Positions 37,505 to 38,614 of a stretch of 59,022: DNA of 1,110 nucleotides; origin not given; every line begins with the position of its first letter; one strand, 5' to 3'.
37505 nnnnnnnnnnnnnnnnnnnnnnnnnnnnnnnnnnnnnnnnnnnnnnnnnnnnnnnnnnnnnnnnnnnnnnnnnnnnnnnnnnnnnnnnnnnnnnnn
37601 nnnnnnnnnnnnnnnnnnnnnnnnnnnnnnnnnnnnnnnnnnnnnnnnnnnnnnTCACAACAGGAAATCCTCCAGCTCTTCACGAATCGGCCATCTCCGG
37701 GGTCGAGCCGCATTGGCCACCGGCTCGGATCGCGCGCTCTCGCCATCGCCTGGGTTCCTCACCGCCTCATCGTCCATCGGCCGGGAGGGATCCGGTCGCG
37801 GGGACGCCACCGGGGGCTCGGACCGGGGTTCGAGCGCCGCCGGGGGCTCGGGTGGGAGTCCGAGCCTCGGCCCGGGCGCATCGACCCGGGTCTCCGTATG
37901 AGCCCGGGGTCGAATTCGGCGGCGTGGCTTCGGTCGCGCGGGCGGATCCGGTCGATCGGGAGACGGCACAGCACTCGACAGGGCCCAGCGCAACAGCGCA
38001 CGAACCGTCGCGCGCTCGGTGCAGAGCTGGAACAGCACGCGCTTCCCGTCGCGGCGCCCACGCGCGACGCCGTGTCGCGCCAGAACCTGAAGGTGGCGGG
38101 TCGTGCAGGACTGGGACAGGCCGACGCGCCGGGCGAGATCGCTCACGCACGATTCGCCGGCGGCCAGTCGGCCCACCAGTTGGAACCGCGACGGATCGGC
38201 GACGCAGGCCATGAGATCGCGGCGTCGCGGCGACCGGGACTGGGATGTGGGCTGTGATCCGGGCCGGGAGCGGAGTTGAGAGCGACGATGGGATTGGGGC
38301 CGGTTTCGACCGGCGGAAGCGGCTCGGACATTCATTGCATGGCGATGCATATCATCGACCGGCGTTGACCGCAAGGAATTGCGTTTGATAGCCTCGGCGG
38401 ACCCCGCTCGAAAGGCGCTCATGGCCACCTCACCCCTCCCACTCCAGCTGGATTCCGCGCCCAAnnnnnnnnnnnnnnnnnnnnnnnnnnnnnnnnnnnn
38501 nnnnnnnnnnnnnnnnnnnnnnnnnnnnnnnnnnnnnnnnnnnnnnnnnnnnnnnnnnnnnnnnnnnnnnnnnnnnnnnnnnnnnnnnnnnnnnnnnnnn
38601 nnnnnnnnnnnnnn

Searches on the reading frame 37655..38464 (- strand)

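Call 66: search_protein_families(library=pfam, proteins=[window:37655-38464:-], max_evalue=0.001)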
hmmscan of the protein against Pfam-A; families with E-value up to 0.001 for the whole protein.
window:37655-38464:- (269 aa): 3 families
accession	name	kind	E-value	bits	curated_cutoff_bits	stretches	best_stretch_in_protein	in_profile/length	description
PF01022.26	HTH_5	-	3.6e-07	30.4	22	1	90-132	1-43/47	Bacterial regulatory protein, arsR family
PF12840.13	HTH_20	-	8.7e-06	26.1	27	1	89-135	2-49/51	Helix-turn-helix domain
PF09339.16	HTH_IclR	-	0.00012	22.2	22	1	100-135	12-49/52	IclR helix-turn-helix domain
